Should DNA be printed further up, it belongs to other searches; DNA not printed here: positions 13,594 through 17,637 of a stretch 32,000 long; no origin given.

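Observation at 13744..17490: One-polypeptide ECF sigma factor, TM helix, about 800 aa of beta-sandwich domains and a periplasmic TlpA-like CxxC thioredoxin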

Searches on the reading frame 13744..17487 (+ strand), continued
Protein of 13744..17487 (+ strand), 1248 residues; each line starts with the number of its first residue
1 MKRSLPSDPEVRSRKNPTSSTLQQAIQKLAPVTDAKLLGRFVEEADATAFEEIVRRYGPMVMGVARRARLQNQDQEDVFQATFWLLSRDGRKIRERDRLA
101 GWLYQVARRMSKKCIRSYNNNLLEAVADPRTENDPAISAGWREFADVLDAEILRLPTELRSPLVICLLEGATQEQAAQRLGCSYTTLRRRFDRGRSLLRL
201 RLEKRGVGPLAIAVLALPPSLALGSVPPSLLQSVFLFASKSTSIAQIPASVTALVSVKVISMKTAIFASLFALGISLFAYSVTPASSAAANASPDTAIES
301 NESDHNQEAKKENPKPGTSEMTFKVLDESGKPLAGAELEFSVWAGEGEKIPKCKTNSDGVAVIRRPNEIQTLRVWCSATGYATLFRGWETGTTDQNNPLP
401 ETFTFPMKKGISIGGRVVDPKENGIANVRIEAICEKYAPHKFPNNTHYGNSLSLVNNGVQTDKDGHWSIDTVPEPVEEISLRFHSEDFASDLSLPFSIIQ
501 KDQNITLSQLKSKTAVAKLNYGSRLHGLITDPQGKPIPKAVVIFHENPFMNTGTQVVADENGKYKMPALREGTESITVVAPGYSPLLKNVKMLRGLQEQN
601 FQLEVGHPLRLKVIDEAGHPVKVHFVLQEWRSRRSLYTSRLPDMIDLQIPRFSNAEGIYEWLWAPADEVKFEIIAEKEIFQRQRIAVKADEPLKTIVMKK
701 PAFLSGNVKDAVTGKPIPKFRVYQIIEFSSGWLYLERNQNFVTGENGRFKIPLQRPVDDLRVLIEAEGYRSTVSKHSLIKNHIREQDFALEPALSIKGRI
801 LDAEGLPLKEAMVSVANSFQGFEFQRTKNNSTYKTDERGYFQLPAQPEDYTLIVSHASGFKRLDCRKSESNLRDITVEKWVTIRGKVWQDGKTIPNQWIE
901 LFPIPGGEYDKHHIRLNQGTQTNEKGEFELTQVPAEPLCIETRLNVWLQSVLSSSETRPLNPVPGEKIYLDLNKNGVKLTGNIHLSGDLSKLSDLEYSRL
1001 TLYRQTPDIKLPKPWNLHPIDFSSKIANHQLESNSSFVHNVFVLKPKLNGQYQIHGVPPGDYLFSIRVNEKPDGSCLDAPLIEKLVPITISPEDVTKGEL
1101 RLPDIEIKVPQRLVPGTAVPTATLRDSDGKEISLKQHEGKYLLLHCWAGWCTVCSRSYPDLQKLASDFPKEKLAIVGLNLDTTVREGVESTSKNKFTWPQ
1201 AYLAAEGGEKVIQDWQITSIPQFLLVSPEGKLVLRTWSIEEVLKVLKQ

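Call 49: find_related_loci(query=A2, collection=genome_contigs, flank=8000)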
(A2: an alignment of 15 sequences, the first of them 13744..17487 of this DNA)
Query A2 (1248 aa) in genome_contigs; peptide patterns used: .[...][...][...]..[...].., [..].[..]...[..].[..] (x = any residue, [..] = any of these).
600 stretches matched a pattern (row limit reached: there are more); 370 encode a relative of the query (tblastn E <= 1e-3); the best 80 are kept; 80 distinct loci.
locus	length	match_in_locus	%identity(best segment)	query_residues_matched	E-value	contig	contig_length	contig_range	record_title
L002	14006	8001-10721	30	325-1248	5e-122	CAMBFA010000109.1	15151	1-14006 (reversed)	MAG: Candidatus Kuenenia stuttgartiensis isolate MoH-02may19-292 genome assembly, contig: MoH-02may19-C6939, whole genom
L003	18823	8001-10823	29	316-1248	1e-121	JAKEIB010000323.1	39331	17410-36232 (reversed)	MAG: Planctomycetota bacterium isolate PMV_8.38 PMV_8.38.k101_761524, whole genome shotgun sequence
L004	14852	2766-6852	36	16-572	8e-42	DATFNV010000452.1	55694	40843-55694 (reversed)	MAG TPA_asm: Gemmataceae bacterium isolate SMAG_U9260 k141_411443, whole genome shotgun sequence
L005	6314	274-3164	37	28-267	1e-37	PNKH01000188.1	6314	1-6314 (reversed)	MAG: Isosphaera sp. isolate PR.3.33 PR_1003915_6314, whole genome shotgun sequence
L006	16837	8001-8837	36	33-308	1e-33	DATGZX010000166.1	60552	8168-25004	MAG TPA_asm: Gemmataceae bacterium isolate SMAG_U10675 k141_331711, whole genome shotgun sequence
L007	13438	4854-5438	41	18-207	2e-32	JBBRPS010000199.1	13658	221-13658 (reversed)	MAG: Gemmatales bacterium isolate metawrap_la1_100 W_la1_100_k141_368321L_13658_cov_10.9817, whole genome shotgun sequen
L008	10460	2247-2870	38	22-231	3e-31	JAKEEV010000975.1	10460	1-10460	MAG: Planctomycetia bacterium isolate PMV_1_maxbin.004 PMV_1_maxbin.004.k101_963872, whole genome shotgun sequence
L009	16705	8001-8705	40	3-238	3e-31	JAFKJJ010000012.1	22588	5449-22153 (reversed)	MAG: Planctomycetota bacterium isolate SCN18_26_2_15_R2_P_68_10 SCN18_26_2_15_R2_P_scaffold_1001, whole genome shotgun s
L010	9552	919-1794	34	33-331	1e-34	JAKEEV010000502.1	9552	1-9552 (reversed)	MAG: Planctomycetia bacterium isolate PMV_1_maxbin.004 PMV_1_maxbin.004.k101_390493, whole genome shotgun sequence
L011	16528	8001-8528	42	34-207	1e-29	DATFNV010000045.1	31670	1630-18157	MAG TPA_asm: Gemmataceae bacterium isolate SMAG_U9260 k141_824239, whole genome shotgun sequence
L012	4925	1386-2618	30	21-406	1e-29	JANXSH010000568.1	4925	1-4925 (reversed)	MAG: Planctomycetia bacterium isolate 336R_metabat_93 336R_k141_1909547, whole genome shotgun sequence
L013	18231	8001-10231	33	26-271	3e-29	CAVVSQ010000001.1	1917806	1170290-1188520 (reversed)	MAG: uncultured Planctomycetota bacterium isolate MFD01213.bin.2.21 genome assembly, contig: contig_12804, whole genome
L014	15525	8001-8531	37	32-206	8e-29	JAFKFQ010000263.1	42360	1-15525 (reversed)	Bacterium isolate SCN18_30_10_14_R2_B_71_11 SCN18_30_10_14_R2_B_scaffold_694, whole genome shotgun sequence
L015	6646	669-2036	29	18-439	6e-29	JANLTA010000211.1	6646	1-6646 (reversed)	MAG: Gemmataceae bacterium isolate OTE_25_metabat_263_sub OTE_25_k141_1610297, whole genome shotgun sequence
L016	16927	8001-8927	33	37-340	1e-28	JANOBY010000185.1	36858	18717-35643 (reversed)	MAG: Planctomycetales bacterium isolate VAR_17_metabat_95 VAR_17_k141_2699883, whole genome shotgun sequence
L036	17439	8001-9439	33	1128-1248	2e-16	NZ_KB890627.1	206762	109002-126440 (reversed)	Segatella paludivivens DSM 17968 = JCM 13650 strain DSM 17968 B045DRAFT_scaffold_1.2, whole genome shotgun sequence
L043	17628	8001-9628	29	1116-1248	5e-15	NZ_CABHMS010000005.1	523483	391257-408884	Chitinophaga vietnamensis strain BD 01, whole genome shotgun sequence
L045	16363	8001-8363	29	1128-1248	8e-15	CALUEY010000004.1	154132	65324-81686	MAG: uncultured Prevotella sp. isolate BRZ_MT__bin52 genome assembly, contig: BRZ_MT__NODE_116_length_154132_cov_21.5675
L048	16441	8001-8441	30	1104-1248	1e-14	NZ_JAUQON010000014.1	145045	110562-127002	Hymenobacter sp. CA1UV-4 NODE_14_length_145045_cov_32.677612, whole genome shotgun sequence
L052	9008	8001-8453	26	1098-1248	3e-14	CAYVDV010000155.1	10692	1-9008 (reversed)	MAG TPA_asm: uncultured Saprospiraceae bacterium isolate binchicken_co118_291 genome assembly, contig: NODE_7174_length_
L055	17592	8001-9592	29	1112-1248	3e-14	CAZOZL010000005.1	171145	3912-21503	MAG TPA_asm: uncultured Burkholderiales bacterium isolate SRP215229_co1_118 genome assembly, contig: NODE_29_length_1711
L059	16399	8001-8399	29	1116-1248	7e-14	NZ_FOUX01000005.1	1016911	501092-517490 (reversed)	Chitinophaga sp. YR627, whole genome shotgun sequence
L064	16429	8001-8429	28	1106-1248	1e-13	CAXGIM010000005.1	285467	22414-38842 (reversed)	MAG TPA_asm: uncultured bacterium isolate ERR594333_binner12_Refined_109 genome assembly, contig: ERZ11848499.16, whole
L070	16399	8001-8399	29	1116-1248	2e-13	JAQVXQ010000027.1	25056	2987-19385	MAG: Salinivirgaceae bacterium isolate STF2_13 NODE_4574_length_25056_cov_4.088732_Sandtown_F2, whole genome shotgun seq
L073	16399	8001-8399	26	1116-1248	2e-13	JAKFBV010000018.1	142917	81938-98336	MAG: Pedobacter sp. isolate LC004 contig-124_39, whole genome shotgun sequence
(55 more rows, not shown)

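Call 51: find_encoding_contigs(protein=P0015, flank=8000, max_places=4)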
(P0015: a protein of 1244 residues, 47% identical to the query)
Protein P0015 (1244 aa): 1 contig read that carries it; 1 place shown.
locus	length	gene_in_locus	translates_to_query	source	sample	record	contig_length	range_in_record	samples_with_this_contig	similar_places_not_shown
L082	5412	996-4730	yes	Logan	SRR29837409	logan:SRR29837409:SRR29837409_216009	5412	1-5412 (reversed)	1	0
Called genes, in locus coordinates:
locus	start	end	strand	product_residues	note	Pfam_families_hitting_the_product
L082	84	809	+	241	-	PF06439:3keto-disac_hyd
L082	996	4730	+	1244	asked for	PF04542:Sigma70_r2, PF08281:Sigma70_r4_2 (weak), PF13620:CarboxypepD_reg (weak), PF13620:CarboxypepD_reg, PF13715:CarbopepD_reg_2 (weak), PF13620:CarboxypepD_reg, PF00578:AhpC-TSA, PF08534:Redoxin, +6 more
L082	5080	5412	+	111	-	?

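Call 52: list_cluster_members(proteins=[P0015, P0017, P0024, P0025, P0111, P0019, P0021, P0089, P0141, window:13744-17487:+])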
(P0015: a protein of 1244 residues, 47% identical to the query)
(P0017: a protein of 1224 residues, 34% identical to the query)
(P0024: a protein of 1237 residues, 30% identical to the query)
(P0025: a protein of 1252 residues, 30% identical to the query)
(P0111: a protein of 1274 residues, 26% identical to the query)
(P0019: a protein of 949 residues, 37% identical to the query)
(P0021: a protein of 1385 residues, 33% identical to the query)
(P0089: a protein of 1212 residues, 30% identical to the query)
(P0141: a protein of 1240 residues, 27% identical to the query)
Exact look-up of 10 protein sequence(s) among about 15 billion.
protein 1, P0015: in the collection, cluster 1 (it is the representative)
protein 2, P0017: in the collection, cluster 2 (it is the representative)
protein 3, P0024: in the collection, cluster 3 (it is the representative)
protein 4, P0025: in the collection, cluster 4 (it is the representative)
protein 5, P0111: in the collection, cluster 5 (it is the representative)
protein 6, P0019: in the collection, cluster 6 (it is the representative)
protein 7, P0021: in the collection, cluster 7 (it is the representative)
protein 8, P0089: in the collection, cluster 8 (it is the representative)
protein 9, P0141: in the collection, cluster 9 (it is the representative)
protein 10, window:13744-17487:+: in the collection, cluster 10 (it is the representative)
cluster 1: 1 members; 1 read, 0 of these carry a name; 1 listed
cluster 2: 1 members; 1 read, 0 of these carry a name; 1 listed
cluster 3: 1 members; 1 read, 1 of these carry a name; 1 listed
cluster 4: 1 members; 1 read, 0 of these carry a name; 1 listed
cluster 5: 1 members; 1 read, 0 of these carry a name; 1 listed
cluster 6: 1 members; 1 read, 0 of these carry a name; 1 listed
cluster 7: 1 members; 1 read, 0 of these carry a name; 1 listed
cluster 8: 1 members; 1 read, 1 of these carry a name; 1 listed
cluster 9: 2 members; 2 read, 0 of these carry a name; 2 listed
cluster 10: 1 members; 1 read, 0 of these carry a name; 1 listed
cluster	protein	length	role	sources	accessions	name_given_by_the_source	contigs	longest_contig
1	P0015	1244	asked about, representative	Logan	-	-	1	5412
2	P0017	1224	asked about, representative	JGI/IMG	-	-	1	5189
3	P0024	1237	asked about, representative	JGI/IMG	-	RNA polymerase sigma factor (sigma-70 family)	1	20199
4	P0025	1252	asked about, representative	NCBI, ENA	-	-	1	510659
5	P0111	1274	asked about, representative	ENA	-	-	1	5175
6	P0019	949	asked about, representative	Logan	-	-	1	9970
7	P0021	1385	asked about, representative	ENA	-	-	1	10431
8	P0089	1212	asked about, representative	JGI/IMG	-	RNA polymerase sigma factor (sigma-70 family)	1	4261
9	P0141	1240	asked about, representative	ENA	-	-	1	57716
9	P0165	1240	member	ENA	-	-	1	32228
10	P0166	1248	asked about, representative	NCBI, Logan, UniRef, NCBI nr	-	-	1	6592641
